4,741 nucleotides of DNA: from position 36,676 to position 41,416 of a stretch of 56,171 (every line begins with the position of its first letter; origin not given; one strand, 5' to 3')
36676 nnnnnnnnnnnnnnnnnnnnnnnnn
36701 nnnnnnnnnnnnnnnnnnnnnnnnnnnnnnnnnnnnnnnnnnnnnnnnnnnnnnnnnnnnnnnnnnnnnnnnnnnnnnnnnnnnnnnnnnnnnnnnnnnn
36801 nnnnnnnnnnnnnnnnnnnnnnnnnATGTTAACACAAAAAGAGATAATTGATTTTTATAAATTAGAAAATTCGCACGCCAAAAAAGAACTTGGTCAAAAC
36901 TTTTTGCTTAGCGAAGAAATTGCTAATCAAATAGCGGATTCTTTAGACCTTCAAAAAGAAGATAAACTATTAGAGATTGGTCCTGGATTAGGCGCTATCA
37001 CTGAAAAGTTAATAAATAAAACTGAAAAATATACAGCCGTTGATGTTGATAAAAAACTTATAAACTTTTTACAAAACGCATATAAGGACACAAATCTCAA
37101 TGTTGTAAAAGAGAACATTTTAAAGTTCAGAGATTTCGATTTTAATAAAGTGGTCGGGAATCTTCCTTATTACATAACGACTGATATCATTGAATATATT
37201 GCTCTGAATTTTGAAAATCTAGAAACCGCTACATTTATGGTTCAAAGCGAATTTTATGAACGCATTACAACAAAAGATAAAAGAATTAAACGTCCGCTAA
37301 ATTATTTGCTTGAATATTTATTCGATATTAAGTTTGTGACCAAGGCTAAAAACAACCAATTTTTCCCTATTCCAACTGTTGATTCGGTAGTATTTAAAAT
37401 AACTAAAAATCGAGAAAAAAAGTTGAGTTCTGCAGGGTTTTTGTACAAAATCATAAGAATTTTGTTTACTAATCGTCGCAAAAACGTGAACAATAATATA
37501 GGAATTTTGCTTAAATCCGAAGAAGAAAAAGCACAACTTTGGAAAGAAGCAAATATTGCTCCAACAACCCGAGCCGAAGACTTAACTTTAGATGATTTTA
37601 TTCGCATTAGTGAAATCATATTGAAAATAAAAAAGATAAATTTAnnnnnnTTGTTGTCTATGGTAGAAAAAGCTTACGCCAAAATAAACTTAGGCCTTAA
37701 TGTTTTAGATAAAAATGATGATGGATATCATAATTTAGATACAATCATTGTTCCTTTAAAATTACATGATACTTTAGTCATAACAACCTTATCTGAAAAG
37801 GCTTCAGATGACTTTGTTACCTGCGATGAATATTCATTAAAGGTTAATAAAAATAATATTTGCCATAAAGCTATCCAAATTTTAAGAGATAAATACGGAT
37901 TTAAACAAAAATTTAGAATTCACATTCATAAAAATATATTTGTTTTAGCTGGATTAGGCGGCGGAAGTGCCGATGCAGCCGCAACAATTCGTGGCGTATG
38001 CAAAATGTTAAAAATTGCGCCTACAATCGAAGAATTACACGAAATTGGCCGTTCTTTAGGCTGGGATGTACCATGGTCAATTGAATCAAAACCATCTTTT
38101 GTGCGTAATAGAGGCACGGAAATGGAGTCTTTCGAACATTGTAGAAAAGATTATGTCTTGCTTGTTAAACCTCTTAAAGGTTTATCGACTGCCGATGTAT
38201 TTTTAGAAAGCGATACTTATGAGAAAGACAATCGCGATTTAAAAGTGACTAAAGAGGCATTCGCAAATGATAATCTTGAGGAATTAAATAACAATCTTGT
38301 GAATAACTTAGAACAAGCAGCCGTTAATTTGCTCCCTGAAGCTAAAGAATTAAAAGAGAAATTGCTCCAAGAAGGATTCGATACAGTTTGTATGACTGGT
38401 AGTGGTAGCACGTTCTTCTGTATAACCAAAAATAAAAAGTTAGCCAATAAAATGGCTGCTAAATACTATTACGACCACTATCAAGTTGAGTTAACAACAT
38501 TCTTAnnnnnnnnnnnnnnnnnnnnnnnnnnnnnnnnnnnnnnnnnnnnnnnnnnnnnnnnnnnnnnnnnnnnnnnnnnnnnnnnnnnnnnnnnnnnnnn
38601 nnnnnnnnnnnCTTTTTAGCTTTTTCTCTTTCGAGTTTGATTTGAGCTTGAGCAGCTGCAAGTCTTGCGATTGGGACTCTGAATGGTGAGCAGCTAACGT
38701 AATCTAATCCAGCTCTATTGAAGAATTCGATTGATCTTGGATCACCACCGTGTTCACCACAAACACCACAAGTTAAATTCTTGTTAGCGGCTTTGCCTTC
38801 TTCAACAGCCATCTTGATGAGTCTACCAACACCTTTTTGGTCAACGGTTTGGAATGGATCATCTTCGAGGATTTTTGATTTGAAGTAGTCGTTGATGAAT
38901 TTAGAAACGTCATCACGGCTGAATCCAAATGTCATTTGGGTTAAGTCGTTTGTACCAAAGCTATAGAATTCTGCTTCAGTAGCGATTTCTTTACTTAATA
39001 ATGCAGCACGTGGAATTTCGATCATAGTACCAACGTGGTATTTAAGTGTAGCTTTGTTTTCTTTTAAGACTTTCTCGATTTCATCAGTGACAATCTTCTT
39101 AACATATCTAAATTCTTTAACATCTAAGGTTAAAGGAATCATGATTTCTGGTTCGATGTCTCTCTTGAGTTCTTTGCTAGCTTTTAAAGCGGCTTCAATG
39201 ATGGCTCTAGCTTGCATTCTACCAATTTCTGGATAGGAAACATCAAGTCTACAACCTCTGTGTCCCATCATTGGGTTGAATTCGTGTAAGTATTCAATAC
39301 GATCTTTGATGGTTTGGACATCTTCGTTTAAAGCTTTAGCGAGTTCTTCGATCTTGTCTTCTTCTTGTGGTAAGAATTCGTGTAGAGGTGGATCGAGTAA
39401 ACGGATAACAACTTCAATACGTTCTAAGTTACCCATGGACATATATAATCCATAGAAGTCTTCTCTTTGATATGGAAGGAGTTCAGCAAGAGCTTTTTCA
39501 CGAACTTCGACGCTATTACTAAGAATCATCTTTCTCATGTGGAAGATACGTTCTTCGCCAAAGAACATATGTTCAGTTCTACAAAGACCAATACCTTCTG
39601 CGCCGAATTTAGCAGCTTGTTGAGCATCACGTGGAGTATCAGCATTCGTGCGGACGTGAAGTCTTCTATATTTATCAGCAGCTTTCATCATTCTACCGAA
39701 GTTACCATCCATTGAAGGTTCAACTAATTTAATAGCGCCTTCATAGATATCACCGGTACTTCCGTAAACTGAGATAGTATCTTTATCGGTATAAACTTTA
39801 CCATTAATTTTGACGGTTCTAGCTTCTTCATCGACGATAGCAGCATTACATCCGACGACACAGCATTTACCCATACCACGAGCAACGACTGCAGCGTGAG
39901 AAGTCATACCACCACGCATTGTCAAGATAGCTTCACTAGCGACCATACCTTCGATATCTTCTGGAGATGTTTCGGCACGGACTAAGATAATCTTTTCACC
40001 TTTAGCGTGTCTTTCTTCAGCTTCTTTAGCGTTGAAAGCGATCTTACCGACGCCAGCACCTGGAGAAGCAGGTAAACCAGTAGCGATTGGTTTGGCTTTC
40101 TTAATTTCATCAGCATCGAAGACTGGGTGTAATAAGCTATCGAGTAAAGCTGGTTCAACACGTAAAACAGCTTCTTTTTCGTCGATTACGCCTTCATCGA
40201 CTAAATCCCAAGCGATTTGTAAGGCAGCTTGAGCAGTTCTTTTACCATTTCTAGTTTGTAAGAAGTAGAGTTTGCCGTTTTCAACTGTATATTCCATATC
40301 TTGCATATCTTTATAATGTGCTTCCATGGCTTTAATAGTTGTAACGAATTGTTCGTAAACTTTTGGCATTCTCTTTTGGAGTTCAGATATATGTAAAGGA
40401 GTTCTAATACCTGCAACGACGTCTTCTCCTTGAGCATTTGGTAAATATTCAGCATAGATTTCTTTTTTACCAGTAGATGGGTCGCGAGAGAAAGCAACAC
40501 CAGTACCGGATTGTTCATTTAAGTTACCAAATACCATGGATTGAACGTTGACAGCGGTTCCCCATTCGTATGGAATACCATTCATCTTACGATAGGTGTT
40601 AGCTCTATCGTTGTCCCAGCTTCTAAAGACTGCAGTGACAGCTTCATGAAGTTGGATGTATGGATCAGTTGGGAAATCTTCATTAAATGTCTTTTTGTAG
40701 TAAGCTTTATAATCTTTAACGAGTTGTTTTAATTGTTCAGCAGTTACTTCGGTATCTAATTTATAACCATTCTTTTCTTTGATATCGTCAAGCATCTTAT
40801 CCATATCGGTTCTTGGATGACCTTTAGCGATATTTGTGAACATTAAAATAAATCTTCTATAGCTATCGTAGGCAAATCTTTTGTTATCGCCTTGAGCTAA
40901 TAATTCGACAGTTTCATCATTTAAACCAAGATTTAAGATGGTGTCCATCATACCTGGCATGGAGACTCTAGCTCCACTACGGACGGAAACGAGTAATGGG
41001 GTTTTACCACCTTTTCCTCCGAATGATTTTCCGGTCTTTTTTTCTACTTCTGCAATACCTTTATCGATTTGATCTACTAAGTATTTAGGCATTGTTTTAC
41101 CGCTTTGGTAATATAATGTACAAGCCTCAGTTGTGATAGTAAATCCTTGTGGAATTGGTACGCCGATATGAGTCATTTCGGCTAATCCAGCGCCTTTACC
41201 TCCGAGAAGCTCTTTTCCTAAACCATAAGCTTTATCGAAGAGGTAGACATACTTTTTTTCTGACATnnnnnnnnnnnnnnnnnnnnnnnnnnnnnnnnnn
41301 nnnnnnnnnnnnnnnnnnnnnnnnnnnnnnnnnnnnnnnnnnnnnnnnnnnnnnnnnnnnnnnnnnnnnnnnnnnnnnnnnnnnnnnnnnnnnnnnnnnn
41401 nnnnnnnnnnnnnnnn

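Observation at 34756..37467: Repeat copies sit in frame inside conserved housekeeping genes, in all three frames and both orientations, apparently without lengthening the proteins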

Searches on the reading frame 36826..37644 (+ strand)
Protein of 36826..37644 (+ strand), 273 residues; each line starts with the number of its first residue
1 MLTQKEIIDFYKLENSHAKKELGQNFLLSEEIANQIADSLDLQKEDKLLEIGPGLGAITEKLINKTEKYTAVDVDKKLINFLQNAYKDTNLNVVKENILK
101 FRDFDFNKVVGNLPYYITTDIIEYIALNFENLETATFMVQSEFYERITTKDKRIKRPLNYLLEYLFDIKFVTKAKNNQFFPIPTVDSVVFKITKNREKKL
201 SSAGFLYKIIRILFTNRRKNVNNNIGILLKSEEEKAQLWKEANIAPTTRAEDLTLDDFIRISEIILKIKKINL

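Call 7: search_protein_families(library=ncbifam, proteins=[window:36826-37644:+], max_evalue=0.00001)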
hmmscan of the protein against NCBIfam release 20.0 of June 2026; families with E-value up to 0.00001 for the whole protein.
window:36826-37644:+ (273 aa): 20 families
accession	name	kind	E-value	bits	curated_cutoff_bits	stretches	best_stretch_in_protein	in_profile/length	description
TIGR00755.1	ksgA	equivalog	4.2e-61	206.5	171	1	17-263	2-254/256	16S rRNA (adenine(1518)-N(6)/adenine(1519)-N(6))-dimethyltransferase RsmA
NF000499.2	Erm23S_rRNA_broad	equivalog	1.2e-45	155.9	212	1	22-261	1-240/244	23S ribosomal RNA methyltransferase Erm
NF000337.1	erm_SHROVE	exception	1.8e-29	102.8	320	1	19-203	3-187/248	ErmE/ErmH/ErmO/ErmR family 23S rRNA (adenine(2058)-N(6))-methyltransferase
NF011486.0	PRK14896.1-1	equivalog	1.2e-24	86.9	450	1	18-226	22-234/284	16S ribosomal RNA methyltransferase A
NF012222.1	erm_A_23S_MT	exception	9.4e-24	84.2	475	1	23-245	9-222/243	23S rRNA (adenine(2058)-N(6))-methyltransferase Erm(A)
NF012220.1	erm_B_23S_MT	exception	2.2e-22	79.8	525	1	22-197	7-180/245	23S rRNA (adenine(2058)-N(6))-methyltransferase Erm(B)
NF045543.1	erm_G_23S_MT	exception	1.3e-18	67.7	515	1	23-198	9-182/244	23S rRNA (adenine(2058)-N(6))-methyltransferase Erm(G)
NF012219.1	erm_C_23S_MT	exception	2e-17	63.6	530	1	23-198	9-182/244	23S rRNA (adenine(2058)-N(6))-methyltransferase Erm(C)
NF042988.1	Erm46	exception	2.6e-17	63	503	1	18-203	7-188/255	23S rRNA (adenine(2058)-N(6))-methyltransferase Erm(46)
NF011489.0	PRK14896.1-5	equivalog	6.3e-16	58.6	236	1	21-227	2-186/217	16S ribosomal RNA methyltransferase A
NF000411.1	Erm45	exception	7.5e-16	58.7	525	1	22-195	7-178/245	23S rRNA (adenine(2058)-N(6))-methyltransferase Erm(45)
NF042938.1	Erm55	exception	8.1e-16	57.8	525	1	18-197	7-182/270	23S rRNA (adenine(2058)-N(6))-methyltransferase Erm(55)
NF012223.0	erm_F_23S_MT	exception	2.3e-15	56.6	575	1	23-195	12-185/266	23S rRNA (adenine(2058)-N(6))-methyltransferase Erm(F)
NF000024.1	ErmS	exception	1.8e-14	53.8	675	1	17-204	58-247/319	23S rRNA (adenine(2058)-N(6))-methyltransferase Erm(S)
NF000412.1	Erm43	exception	3.2e-14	53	500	1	23-203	9-185/243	23S rRNA (adenine(2058)-N(6))-methyltransferase Erm(43)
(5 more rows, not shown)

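Call 21: search_solved_structures(query=window:36826-37644:+, show_alignments=2, max_evalue=1e-20)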
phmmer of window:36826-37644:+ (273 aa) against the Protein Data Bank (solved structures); distinct sequences matched with E-value up to 1e-20: 18.
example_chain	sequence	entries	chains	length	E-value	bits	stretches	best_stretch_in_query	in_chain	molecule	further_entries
6ifx_A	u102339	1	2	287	3.3e-31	112.3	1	7-265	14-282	Ribosomal RNA small subunit methyltransferase A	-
6ifs_A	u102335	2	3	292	6.8e-31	111.2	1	7-265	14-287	Ribosomal RNA small subunit methyltransferase A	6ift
7v2l_W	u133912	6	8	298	7.3e-31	111.1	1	7-265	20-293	Ribosomal RNA small subunit methyltransferase A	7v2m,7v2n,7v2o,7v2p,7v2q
3tqs_A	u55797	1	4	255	3.8e-29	105.5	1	19-265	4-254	Ribosomal RNA small subunit methyltransferase A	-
6ifw_A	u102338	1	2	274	5.4e-29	105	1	22-265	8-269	Ribosomal RNA small subunit methyltransferase A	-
3ftc_A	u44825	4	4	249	9.3e-28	101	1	18-265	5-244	Dimethyladenosine transferase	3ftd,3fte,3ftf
3r9x_B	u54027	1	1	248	1.1e-27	100.8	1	18-265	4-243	Ribosomal RNA small subunit methyltransferase A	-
8x3w_A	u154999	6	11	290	9.8e-26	94.3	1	19-222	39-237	Probable ribosomal RNA small subunit methyltransferase A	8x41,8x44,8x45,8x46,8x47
4jxj_A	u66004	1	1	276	2.2e-25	93.2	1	16-264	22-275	Ribosomal RNA small subunit methyltransferase A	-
8x4g_A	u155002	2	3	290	2.3e-25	93.1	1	19-222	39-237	Probable ribosomal RNA small subunit methyltransferase A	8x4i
8x4l_A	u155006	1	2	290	1.1e-24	90.9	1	19-222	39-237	Probable ribosomal RNA small subunit methyltransferase A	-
8x4o_A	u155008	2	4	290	1.6e-24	90.4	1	19-222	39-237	Probable ribosomal RNA small subunit methyltransferase A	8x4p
3grr_A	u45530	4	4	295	6.2e-24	88.4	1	18-223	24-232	Dimethyladenosine transferase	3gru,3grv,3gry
6ifv_A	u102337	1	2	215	7.2e-24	88.2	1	6-192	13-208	Ribosomal RNA small subunit methyltransferase A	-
3fyc_A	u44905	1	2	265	7.2e-22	81.7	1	24-223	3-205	Probable dimethyladenosine transferase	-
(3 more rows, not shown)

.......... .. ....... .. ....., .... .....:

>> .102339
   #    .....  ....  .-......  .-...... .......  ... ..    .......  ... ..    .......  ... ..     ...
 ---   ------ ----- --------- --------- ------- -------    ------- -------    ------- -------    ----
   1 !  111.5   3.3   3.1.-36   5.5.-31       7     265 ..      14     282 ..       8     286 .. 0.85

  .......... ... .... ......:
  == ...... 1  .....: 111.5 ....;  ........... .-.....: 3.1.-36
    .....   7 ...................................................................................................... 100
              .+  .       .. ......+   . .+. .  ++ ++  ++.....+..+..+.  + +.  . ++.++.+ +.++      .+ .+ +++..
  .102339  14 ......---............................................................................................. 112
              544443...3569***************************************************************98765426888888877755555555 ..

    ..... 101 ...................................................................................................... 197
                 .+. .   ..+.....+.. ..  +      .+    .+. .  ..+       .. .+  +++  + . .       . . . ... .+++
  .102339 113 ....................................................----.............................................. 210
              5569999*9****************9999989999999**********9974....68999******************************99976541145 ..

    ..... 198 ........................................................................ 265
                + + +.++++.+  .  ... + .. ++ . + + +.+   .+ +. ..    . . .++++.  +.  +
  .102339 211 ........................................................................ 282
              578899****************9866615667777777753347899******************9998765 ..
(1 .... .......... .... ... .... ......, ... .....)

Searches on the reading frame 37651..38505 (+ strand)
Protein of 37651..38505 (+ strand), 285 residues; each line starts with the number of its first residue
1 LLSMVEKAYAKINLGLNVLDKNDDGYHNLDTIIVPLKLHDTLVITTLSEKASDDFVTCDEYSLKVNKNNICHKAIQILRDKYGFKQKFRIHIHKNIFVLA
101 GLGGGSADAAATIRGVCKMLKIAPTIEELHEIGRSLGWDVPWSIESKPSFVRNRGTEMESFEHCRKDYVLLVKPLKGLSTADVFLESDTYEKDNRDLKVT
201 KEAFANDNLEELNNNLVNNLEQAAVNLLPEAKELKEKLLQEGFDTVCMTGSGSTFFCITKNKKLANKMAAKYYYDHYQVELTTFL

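Call 55: search_protein_families(library=ncbifam, proteins=[window:37651-38505:+], max_evalue=0.001)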
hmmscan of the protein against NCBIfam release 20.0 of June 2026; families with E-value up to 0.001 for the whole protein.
window:37651-38505:+ (285 aa): 11 families
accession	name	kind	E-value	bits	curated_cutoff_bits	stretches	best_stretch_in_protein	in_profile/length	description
NF011202.0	PRK14608.1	equivalog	6.1e-51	173.4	204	1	3-271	9-277/294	4-(cytidine 5'-diphospho)-2-C-methyl-D-erythritol kinase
TIGR00154.1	ispE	equivalog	4.3e-50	170.9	138.7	1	3-268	2-267/294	4-(cytidine 5'-diphospho)-2-C-methyl-D-erythritol kinase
NF002870.0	PRK03188.1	equivalog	1.3e-45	155.5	286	1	4-271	11-282/310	4-(cytidine 5'-diphospho)-2-C-methyl-D-erythritol kinase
NF011205.0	PRK14611.1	equivalog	4.6e-40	137.8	364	1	8-271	6-264/275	4-(cytidine 5'-diphospho)-2-C-methyl-D-erythritol kinase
NF004568.0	PRK05905.1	equivalog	9.7e-30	104.1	321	1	1-259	1-256/261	4-(cytidine 5'-diphospho)-2-C-methyl-D-erythritol kinase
NF003216.0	PRK04181.1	equivalog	8e-29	101.2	191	1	5-260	2-255/257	4-(cytidine 5'-diphospho)-2-C-methyl-D-erythritol kinase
NF011207.0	PRK14613.1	equivalog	3.1e-26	92.3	359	1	8-284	3-295/297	4-(cytidine 5'-diphospho)-2-C-methyl-D-erythritol kinase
NF002288.1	PRK01212.1-4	equivalog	9.2e-13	47.9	194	1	38-129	25-118/303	homoserine kinase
TIGR00191.1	thrB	equivalog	8.2e-10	38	168.25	1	30-117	17-110/304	homoserine kinase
TIGR01920.1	Shik_kin_archae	equivalog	7.4e-06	25.5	126.85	0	64-121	46-103/266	shikimate kinase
NF003036.0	PRK03926.1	equivalog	0.0001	21.5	403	1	53-140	42-128/302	mevalonate kinase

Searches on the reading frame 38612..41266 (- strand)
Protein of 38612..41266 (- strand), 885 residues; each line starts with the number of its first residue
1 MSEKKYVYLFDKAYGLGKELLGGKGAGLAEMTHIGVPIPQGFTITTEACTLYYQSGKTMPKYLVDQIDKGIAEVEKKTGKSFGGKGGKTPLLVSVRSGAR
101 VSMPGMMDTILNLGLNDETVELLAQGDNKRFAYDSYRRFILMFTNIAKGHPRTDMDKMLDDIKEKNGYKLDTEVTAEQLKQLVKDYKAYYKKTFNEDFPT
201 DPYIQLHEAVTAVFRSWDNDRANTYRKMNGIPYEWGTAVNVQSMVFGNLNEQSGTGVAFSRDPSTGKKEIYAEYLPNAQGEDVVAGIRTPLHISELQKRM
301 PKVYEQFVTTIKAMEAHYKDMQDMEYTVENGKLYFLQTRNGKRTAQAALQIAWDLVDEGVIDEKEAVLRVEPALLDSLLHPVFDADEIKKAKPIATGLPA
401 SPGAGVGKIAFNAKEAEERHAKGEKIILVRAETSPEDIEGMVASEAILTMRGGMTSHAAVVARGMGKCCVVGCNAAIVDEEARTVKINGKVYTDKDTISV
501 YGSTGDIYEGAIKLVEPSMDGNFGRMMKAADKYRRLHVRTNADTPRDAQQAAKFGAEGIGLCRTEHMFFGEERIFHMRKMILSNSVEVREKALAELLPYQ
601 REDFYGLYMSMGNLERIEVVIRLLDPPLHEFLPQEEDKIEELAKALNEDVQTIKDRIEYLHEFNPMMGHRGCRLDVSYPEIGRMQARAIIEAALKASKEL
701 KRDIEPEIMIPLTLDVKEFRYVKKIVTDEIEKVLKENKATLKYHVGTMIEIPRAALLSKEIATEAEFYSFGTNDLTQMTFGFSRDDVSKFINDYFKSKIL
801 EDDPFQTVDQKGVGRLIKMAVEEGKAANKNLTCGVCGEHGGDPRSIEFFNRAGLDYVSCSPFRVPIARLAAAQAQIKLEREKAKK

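Call 55: search_protein_families(library=ncbifam, proteins=[window:38612-41266:-], max_evalue=0.001)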
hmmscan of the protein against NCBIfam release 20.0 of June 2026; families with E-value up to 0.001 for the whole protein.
window:38612-41266:- (885 aa): 23 families
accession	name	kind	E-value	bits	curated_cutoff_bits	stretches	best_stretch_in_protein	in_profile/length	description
TIGR01828.1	pyru_phos_dikin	equivalog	0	1326.3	843.45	1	4-876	1-865/865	pyruvate, phosphate dikinase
NF004531.0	PRK05878.1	equivalog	1.3e-155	519.1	456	1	4-550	9-499/534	pyruvate, phosphate dikinase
NF005057.0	PRK06464.1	equivalog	1.6e-68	231.5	598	3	308-881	300-795/798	phosphoenolpyruvate synthase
TIGR01418.1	PEP_synth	equivalog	1.4e-61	208.8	739.75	2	306-865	292-773/784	pyruvate, water dikinase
TIGR01417.1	PTS_I_fam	equivalog_domain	2e-43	148.7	341.7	2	658-875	345-540/565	phosphoenolpyruvate--protein phosphotransferase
NF008382.0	PRK11177.1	equivalog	1.2e-30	106.7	824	2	658-866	346-532/575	phosphoenolpyruvate-protein phosphotransferase PtsI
NF004878.0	PRK06241.1-3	subfamily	1.3e-24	86.4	945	3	4-69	2-66/891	phosphoenolpyruvate synthase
NF008283.0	PRK11061.1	equivalog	5.9e-23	81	583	2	661-860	514-690/748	phosphoenolpyruvate--protein phosphotransferase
NF004877.0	PRK06241.1-2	subfamily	1.1e-16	60.3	866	2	4-61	2-60/869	phosphoenolpyruvate synthase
NF004881.0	PRK06241.2-2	equivalog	5.2e-16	58.1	883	1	396-490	790-883/898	phosphoenolpyruvate synthase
NF004880.0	PRK06241.2-1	equivalog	3.6e-15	55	972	1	207-339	139-278/837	phosphoenolpyruvate synthase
NF052632.1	undecylprod_RedH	equivalog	1.4e-14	53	1350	1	12-54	8-50/880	undecylprodigiosin ligase RedH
NF041857.1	RIF_Ptrans_rph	equivalog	3.9e-14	51.9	999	1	396-477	764-843/864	rifamycin-inactivating phosphotransferase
NF004883.0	PRK06241.2-4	equivalog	1.4e-12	46.6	1063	0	3-66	14-76/928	phosphoenolpyruvate synthase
NF052631.1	prodigiosin_PigC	equivalog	4.1e-12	44.8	1300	0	17-58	12-53/883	prodigiosin ligase PigC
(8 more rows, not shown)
